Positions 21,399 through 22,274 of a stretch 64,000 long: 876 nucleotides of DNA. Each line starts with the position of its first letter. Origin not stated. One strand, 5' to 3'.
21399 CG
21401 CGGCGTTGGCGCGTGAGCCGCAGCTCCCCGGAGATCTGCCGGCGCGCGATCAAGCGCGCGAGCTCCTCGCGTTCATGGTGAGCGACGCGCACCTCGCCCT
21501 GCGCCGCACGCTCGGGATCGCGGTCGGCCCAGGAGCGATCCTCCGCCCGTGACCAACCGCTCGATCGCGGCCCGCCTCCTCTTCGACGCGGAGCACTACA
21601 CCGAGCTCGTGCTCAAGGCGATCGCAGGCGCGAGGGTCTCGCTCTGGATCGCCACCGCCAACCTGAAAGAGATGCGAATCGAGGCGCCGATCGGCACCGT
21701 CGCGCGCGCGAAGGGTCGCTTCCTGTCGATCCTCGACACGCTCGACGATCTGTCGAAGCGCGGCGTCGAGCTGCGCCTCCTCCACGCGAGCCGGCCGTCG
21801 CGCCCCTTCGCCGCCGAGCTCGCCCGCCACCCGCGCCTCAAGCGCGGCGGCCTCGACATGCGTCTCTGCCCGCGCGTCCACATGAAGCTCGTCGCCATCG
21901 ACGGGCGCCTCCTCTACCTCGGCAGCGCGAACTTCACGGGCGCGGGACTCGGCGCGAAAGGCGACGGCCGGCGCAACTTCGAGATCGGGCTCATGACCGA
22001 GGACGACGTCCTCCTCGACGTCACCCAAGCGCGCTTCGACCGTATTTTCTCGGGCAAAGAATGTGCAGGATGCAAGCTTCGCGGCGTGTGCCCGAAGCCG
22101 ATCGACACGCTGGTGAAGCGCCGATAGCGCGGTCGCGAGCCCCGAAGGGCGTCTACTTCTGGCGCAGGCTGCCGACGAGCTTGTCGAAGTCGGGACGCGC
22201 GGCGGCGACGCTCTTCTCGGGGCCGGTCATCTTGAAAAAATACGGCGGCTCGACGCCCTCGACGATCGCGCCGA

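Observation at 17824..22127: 1242-aa TPR/helical-repeat protein translationally coupled (GTGA) to a single-HKD PLD-family protein: candidate uncharacterized scaffold+nuclease module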

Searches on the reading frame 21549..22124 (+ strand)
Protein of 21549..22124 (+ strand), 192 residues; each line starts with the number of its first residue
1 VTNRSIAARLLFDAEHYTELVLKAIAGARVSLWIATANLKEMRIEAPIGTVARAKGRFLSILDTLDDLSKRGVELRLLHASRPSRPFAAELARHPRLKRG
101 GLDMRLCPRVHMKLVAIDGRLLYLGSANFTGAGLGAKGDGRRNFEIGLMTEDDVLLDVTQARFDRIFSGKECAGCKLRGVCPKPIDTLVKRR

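Call 7: search_protein_families(library=pfam, proteins=[window:21549-22124:+], max_evalue=0.1)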
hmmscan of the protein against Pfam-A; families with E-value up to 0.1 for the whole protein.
window:21549-22124:+ (192 aa): 2 families
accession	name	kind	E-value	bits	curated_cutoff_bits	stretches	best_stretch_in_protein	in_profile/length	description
PF13091.12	PLDc_2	-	1.3e-14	54.6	27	1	22-166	2-131/132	PLD-like domain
PF00614.28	PLDc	-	1.7e-05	25.1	21.9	1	109-131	4-26/28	Phospholipase D Active site motif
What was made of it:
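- On PLD superfamily (Pfam PLDc_2 / PLDc): PLDc_2 54.6 bits (cut-off 27) and PLDc 25.1 bits (cut-off 21.9) (call 7).
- On Single-HKD nuclease group (Nuc, NucT, BfiI, Zucchini): 192 aa with one PLDc_2 stretch (22-166) and one PLDc motif (call 7).
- Checked: It matches PLDc_2 (E 1.3e-14, 54.6 bits against a cut-off of 27) and PLDc (call 7).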

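Call 8: search_protein_families(library=padloc, proteins=[window:21549-22124:+], max_evalue=0.1)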
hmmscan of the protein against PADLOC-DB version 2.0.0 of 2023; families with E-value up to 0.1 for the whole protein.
window:21549-22124:+ (192 aa): 21 families
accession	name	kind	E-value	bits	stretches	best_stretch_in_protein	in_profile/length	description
PDLC03922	MkoB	-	2e-07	28.6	1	7-157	468-597/610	-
PDLC02614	DrmC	-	1.6e-06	26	1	61-157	49-142/153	DrmC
PDLC02597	DrmC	-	3.2e-06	25.2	1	109-163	184-232/242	DrmC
PDLC02601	DrmC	-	9.9e-06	23.1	1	110-168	235-286/295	DrmC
PDLC02604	DrmC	-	2.4e-05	22.8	1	110-167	32-82/92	DrmC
PDLC02585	DrmC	-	5.9e-05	20.8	1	109-153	193-231/253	DrmC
PDLC02588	DrmC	-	8.7e-05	20.3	1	109-151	192-228/256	DrmC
PDLC02587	DrmC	-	9.8e-05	19.5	1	110-170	205-259/267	DrmC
PDLC02609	DrmC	-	0.00016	19.8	1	109-156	181-222/241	DrmC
PDLC02606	DrmC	-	0.00052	17.8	1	106-149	119-156/182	DrmC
PDLC02612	DrmC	-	0.00052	17.6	1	111-155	175-213/235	DrmC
PDLC02607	DrmC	-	0.00078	16.8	1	105-153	198-240/265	DrmC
PDLC02901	DpdK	-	0.0012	16.6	1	55-135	64-143/173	DpdK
PDLC02598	DrmC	-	0.0025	16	1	109-130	2-23/61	DrmC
PDLC03924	MkoC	-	0.0025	13.9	1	9-130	985-1099/1136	-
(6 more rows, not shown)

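Call 9: search_protein_families(library=ncbifam, proteins=[window:21549-22124:+], max_evalue=0.1)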
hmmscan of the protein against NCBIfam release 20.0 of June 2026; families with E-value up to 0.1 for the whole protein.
window:21549-22124:+ (192 aa): 7 families
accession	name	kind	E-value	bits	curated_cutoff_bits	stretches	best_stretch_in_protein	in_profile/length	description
NF038319.1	DISARM_DrmC_I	equivalog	2.7e-10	40.2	133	1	18-164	96-232/236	DISARM system phospholipase D-like protein DrmC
NF008427.0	PRK11263.1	equivalog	0.0021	17.2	281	1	10-137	13-139/409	cardiolipin synthase ClsB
NF041068.1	DpdK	equivalog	0.0039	16.8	100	1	57-135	63-141/167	phospholipase D-like domain-containing protein DpdK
NF010492.0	PRK13912.1-3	equivalog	0.0051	16.4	297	1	110-166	121-171/178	nuclease NucT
NF010490.0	PRK13912.1-1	equivalog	0.011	15.9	211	1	61-156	58-145/159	nuclease NucT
TIGR04265.1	bac_cardiolipin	equivalog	0.012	14.6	290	0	61-132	161-243/483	cardiolipin synthase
NF010493.0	PRK13912.1-4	equivalog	0.083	12.9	351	0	109-166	113-164/171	nuclease NucT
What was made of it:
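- On Nuc/NucT equivalogs (NCBIfam PRK13912): 12.9-16.4 bits against cut-offs of 211-351 (call 9).
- On DISARM DrmC: 40.2 bits against a cut-off of 133 (call 9).
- On Cardiolipin synthase / phosphatidylserine synthase: ClsB scores 17.2 bits against 281, and bac_cardiolipin scores 14.6 against 290 (call 9).
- Closest known: Nuc. Different: NCBIfam NucT models score 13-16 bits against cut-offs of 211-351 (call 9).
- Weak PADLOC hits to MkoB (E 2e-07) and DrmC models, and an NCBIfam DrmC_I hit of 40 bits (calls 8, 9).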

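Call 12: find_homologous_proteins(query=window:21549-22124:+)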
Query window:21549-22124:+ (192 aa): 7414 proteins with E <= 0.001 among 8000 candidates; the best 120 are listed.
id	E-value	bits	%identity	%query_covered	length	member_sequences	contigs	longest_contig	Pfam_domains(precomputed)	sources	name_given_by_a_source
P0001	9.4e-110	383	91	98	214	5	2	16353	PF13091.13,PF00614.29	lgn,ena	-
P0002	1.1e-109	382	92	98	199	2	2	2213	PF13091.13,PF00614.29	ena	-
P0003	2.6e-109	381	91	98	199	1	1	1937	PF13091.13,PF00614.29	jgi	-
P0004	6.5e-109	380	90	98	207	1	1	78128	PF13091.13,PF00614.29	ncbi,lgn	-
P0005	3.9e-107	374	90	98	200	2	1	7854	PF13091.13,PF00614.29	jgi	jgi:phosphatidylserine/phosphatidylglycerophosphate/cardiolipin synthase-like enzyme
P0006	2.7e-104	365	87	98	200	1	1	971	PF13091.13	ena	-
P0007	3.1e-102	358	83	100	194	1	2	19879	PF13091.13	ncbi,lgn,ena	-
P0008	1.6e-101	356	86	96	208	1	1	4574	PF13091.13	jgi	jgi:phosphatidylserine/phosphatidylglycerophosphate/cardiolipin synthase-like enzyme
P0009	4.4e-94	332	77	96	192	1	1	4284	PF13091.13,PF00614.29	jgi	jgi:phosphatidylserine/phosphatidylglycerophosphate/cardiolipin synthase-like enzyme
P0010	4.4e-93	328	76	98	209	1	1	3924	PF13091.13,PF00614.29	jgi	jgi:phosphatidylserine/phosphatidylglycerophosphate/cardiolipin synthase-like enzyme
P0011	1.6e-92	326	81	96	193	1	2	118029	PF13091.13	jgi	jgi:phosphatidylserine/phosphatidylglycerophosphate/cardiolipin synthase-like enzyme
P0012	5.1e-92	325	80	96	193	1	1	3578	PF13091.13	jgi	jgi:phosphatidylserine/phosphatidylglycerophosphate/cardiolipin synthase-like enzyme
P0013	8.3e-92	324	79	96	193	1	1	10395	PF13091.13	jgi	jgi:phosphatidylserine/phosphatidylglycerophosphate/cardiolipin synthase-like enzyme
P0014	2.1e-91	323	78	96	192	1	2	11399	PF13091.13,PF00614.29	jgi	jgi:phosphatidylserine/phosphatidylglycerophosphate/cardiolipin synthase-like enzyme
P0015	5.8e-91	321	79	92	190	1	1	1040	PF13091.13,PF00614.29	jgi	jgi:phosphatidylserine/phosphatidylglycerophosphate/cardiolipin synthase-like enzyme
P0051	2.0e-84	300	70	100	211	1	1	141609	PF13091.13,PF00614.29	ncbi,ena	-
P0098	2.4e-80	287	71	96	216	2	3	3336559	PF13091.13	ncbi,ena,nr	ncbi:MAG: phospholipase D family protein [Myxococcales bacterium]|nr:phospholipase D family protein 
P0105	6.2e-80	285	69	96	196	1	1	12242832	PF13091.13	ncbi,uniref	ncbi:phospholipase D family protein [Pendulispora albinea]|uniref:Phospholipase D family protein n=1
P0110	1.3e-79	284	68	96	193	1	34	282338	PF13091.13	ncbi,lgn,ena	-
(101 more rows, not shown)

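Call 13: find_encoding_contigs(protein=P0105, flank=8000, max_places=2)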
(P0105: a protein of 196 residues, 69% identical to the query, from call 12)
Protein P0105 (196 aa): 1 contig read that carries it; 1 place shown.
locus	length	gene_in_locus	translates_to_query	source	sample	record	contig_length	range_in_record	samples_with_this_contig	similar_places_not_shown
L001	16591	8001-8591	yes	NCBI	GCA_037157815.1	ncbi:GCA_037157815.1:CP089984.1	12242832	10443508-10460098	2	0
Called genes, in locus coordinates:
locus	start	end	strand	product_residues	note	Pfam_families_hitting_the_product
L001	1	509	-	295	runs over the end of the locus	-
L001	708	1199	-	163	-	PF00111:Fer2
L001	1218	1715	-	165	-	PF00300:His_Phos_1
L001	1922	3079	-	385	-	PF00154:RecA_N, PF06745:ATPase (faint), PF08423:Rad51 (weak), PF27531:MT3502_N (weak), PF21096:RecA_C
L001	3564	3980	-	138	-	-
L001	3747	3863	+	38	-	PF04539:Sigma70_r3 (weak)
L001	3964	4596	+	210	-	PF00578:AhpC-TSA, PF08534:Redoxin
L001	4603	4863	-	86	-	PF01722:BolA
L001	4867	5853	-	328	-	PF00462:Glutaredoxin, PF00581:Rhodanese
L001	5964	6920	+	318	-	PF00005:ABC_tran, PF13304:AAA_21, PF13732:DrrA1-3_C (weak)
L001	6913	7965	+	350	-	PF12698:ABC2_membrane_3, PF01061:ABC2_membrane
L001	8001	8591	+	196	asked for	PF13091:PLDc_2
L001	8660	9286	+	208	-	-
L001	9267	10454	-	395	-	PF00149:Metallophos (faint)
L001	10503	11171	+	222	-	PF03588:Leu_Phe_trans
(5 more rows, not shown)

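Call 14: find_encoding_contigs(protein=P0098, flank=8000, max_places=2)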
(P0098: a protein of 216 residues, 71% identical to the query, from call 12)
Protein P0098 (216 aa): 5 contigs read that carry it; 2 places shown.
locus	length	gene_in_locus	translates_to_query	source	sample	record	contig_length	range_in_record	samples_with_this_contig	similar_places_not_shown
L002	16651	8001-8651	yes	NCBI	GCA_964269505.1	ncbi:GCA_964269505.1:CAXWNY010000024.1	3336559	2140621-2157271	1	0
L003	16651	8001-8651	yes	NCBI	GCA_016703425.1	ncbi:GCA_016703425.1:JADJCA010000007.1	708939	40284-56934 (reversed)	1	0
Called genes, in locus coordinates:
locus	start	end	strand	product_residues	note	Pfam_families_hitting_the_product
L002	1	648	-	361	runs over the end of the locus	-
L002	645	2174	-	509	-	-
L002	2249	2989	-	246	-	PF04452:Methyltrans_RNA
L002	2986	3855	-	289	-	PF06325:PrmA, PF05175:MTS (weak), PF13847:Methyltransf_31 (weak)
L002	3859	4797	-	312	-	-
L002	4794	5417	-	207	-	PF00300:His_Phos_1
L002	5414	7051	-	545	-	PF00211:Guanylate_cyc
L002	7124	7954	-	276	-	PF00588:SpoU_methylase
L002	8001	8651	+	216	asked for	PF13091:PLDc_2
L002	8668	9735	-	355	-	PF00149:Metallophos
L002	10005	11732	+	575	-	PF00069:Pkinase, PF07714:PK_Tyr_Ser-Thr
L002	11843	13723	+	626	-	PF17517:IgGFc_binding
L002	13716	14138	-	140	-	PF00355:Rieske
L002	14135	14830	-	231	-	PF00149:Metallophos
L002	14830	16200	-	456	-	PF00483:NTP_transferase, PF24894:Hexapep_GlmU, PF25084:LbH_EIF2B, PF25247:LbH_GLGC (weak)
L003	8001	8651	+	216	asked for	PF13091:PLDc_2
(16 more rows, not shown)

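Call 15: find_encoding_contigs(protein=P0110, flank=8000, max_places=2)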
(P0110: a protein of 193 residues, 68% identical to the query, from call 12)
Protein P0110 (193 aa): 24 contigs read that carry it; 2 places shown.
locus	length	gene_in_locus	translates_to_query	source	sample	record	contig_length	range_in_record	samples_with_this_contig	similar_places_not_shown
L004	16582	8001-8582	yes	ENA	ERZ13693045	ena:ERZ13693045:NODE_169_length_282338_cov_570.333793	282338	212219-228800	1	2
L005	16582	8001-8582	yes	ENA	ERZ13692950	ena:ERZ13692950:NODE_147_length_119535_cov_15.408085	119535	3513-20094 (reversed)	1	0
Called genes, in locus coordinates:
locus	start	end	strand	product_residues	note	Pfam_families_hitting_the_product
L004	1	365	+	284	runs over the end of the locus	PF00561:Abhydrolase_1, PF12146:Hydrolase_4 (weak), PF12697:Abhydrolase_6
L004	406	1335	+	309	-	PF03372:Exo_endo_phos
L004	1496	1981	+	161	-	PF00571:CBS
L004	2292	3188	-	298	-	PF00248:Aldo_ket_red (faint)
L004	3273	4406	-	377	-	PF00534:Glycos_transf_1, PF13692:Glyco_trans_1_4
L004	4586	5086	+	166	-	-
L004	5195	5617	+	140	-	PF00210:Ferritin (faint), PF02915:Rubrerythrin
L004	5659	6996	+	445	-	PF13183:Fer4_8 (weak), PF13534:Fer4_17 (faint), PF02754:CCG (weak)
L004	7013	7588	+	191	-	PF12007:DUF3501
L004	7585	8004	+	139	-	PF13279:4HBT_2, PF03061:4HBT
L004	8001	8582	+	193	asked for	PF13091:PLDc_2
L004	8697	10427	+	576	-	PF00158:Sigma54_activat, PF14532:Sigma54_activ_2, PF07728:AAA_5, PF25601:AAA_lid_14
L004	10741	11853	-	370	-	PF08240:ADH_N, PF16912:Glu_dehyd_C (weak), PF00107:ADH_zinc_N, PF13602:ADH_zinc_N_2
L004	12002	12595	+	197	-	PF00440:TetR_N, PF17935:TetR_C_27 (weak)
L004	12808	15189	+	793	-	PF02190:LON_substr_bdg, PF00004:AAA, PF07728:AAA_5, PF22667:Lon_lid, PF05362:Lon_C, PF13541:ChlI (weak)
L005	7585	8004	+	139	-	PF13279:4HBT_2, PF03061:4HBT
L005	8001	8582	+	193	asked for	PF13091:PLDc_2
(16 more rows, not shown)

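Call 16: find_encoding_contigs(protein=P0004, flank=8000, max_places=2)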
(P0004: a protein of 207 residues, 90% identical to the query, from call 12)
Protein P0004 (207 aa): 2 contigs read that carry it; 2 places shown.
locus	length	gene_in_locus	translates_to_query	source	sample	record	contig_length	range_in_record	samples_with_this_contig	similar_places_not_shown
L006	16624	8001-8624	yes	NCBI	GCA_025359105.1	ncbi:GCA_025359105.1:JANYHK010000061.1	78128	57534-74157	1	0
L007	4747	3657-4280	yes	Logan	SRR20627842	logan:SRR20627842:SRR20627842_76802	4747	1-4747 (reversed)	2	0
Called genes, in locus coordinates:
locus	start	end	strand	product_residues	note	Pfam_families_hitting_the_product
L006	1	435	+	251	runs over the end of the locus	PF00072:Response_reg, PF04397:LytTR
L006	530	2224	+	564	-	PF13687:DUF4153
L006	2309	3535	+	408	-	PF02463:SMC_N (faint), PF13175:AAA_15 (weak), PF13476:AAA_23, PF13304:AAA_21, PF13175:AAA_15 (weak)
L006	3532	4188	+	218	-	PF14103:DUF4276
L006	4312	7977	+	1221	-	PF13176:TPR_7 (faint), PF13428:TPR_14 (faint), PF14559:TPR_19 (faint), PF13181:TPR_8 (faint), PF07719:TPR_2 (faint), PF13431:TPR_17 (faint)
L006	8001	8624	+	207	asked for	PF13091:PLDc_2, PF00614:PLDc (faint)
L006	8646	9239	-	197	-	-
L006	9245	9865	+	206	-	PF06080:DUF938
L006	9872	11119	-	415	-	PF03781:FGE-sulfatase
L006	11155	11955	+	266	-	PF01553:Acyltransferase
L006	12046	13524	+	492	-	-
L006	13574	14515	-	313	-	PF00126:HTH_1, PF03466:LysR_substrate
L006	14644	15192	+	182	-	PF02627:CMD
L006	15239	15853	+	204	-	PF01243:PNPOx_N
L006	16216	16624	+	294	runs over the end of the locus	PF03976:PPK2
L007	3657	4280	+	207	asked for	PF13091:PLDc_2, PF00614:PLDc (faint)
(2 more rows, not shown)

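Call 17: find_encoding_contigs(protein=P0011, flank=8000, max_places=2)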
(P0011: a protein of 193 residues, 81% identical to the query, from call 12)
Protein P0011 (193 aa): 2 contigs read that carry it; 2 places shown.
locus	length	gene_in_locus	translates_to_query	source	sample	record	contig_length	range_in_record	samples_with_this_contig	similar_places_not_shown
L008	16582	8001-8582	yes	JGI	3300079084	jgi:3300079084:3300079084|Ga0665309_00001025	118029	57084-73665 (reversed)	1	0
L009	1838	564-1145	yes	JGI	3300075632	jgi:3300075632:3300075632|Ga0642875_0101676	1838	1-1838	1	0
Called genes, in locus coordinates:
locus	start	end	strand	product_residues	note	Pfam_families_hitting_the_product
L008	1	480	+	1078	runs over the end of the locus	PF00903:Glyoxalase (faint), PF18029:Glyoxalase_6 (weak), PF22677:Ble-like_N (faint), PF18029:Glyoxalase_6 (weak)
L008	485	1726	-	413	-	PF01734:Patatin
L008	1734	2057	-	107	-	-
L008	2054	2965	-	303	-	PF02735:Ku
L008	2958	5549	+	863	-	PF13298:LigD_N, PF01068:DNA_ligase_A_M, PF04679:DNA_ligase_A_C, PF21686:LigD_Prim-Pol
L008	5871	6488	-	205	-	-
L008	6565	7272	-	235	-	PF01904:DUF72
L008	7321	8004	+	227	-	PF06026:Rib_5-P_isom_A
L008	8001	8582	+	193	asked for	PF13091:PLDc_2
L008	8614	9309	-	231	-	PF01209:Ubie_methyltran, PF05175:MTS (weak), PF13489:Methyltransf_23, PF06325:PrmA (weak), PF13847:Methyltransf_31, PF08241:Methyltransf_11, PF08242:Methyltransf_12, PF13649:Methyltransf_25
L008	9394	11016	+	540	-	PF00005:ABC_tran, PF00006:ATP-synt_ab (faint), PF13191:AAA_16 (faint), PF02463:SMC_N (faint), PF13304:AAA_21 (faint), PF13555:AAA_29 (faint), PF12848:ABC_tran_Xtn, PF00005:ABC_tran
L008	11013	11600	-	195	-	PF13302:Acetyltransf_3, PF00583:Acetyltransf_1 (weak)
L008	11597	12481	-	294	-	PF01555:N6_N4_Mtase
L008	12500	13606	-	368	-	PF24681:Kelch_KLHDC2_KLHL20_DRC7 (faint)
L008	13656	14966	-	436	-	PF16697:Yop-YscD_cpl, PF00498:FHA, PF00158:Sigma54_activat, PF14532:Sigma54_activ_2, PF25601:AAA_lid_14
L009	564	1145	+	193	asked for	PF13091:PLDc_2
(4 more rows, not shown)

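Call 18: find_encoding_contigs(protein=P0051, flank=8000, max_places=2)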
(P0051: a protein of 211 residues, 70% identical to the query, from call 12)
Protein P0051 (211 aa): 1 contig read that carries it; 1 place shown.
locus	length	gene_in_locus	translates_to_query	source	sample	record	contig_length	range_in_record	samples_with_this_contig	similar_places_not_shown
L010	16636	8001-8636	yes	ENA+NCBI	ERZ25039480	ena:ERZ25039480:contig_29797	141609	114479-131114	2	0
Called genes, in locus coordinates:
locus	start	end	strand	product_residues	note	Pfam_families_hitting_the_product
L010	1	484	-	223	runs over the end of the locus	PF00936:BMC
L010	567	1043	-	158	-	-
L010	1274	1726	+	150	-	-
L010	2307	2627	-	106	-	PF00936:BMC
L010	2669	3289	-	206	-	PF27545:CsoS1D_N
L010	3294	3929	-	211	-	PF27545:CsoS1D_N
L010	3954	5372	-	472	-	PF02502:LacAB_rpiB, PF01791:DeoC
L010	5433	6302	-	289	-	-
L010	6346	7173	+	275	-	-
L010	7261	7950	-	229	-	PF06026:Rib_5-P_isom_A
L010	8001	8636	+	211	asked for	PF13091:PLDc_2, PF00614:PLDc (faint)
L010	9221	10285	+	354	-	PF07994:NAD_binding_5, PF01658:Inos-1-P_synth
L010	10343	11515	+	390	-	PF01408:GFO_IDH_MocA, PF02894:GFO_IDH_MocA_C, PF22725:GFO_IDH_MocA_C3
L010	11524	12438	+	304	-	PF01066:CDP-OH_P_transf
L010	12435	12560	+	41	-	-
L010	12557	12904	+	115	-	PF04138:GtrA_DPMS_TM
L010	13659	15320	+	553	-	PF00202:Aminotran_3, PF14378:PAP2_3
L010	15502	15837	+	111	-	PF04608:PgpA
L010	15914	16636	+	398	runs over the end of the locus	PF00155:Aminotran_1_2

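Call 20: search_solved_structures(query=window:21549-22124:+, max_evalue=1, show_alignments=3)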
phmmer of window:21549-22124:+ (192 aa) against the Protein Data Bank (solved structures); distinct sequences matched with E-value up to 1: 4.
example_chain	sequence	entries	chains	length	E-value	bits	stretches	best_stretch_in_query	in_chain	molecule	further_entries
7e0m_A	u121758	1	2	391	1.1e-05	28.7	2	32-134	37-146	Phospholipase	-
8v05_A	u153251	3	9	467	0.72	13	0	59-132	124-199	5'-3' exonuclease PLD3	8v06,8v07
9lkx_K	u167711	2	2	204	0.93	12.6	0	97-168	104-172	Mitochondrial cardiolipin hydrolase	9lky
9htz_A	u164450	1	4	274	0.93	12.6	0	74-137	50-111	Phosphatase PAP2 family protein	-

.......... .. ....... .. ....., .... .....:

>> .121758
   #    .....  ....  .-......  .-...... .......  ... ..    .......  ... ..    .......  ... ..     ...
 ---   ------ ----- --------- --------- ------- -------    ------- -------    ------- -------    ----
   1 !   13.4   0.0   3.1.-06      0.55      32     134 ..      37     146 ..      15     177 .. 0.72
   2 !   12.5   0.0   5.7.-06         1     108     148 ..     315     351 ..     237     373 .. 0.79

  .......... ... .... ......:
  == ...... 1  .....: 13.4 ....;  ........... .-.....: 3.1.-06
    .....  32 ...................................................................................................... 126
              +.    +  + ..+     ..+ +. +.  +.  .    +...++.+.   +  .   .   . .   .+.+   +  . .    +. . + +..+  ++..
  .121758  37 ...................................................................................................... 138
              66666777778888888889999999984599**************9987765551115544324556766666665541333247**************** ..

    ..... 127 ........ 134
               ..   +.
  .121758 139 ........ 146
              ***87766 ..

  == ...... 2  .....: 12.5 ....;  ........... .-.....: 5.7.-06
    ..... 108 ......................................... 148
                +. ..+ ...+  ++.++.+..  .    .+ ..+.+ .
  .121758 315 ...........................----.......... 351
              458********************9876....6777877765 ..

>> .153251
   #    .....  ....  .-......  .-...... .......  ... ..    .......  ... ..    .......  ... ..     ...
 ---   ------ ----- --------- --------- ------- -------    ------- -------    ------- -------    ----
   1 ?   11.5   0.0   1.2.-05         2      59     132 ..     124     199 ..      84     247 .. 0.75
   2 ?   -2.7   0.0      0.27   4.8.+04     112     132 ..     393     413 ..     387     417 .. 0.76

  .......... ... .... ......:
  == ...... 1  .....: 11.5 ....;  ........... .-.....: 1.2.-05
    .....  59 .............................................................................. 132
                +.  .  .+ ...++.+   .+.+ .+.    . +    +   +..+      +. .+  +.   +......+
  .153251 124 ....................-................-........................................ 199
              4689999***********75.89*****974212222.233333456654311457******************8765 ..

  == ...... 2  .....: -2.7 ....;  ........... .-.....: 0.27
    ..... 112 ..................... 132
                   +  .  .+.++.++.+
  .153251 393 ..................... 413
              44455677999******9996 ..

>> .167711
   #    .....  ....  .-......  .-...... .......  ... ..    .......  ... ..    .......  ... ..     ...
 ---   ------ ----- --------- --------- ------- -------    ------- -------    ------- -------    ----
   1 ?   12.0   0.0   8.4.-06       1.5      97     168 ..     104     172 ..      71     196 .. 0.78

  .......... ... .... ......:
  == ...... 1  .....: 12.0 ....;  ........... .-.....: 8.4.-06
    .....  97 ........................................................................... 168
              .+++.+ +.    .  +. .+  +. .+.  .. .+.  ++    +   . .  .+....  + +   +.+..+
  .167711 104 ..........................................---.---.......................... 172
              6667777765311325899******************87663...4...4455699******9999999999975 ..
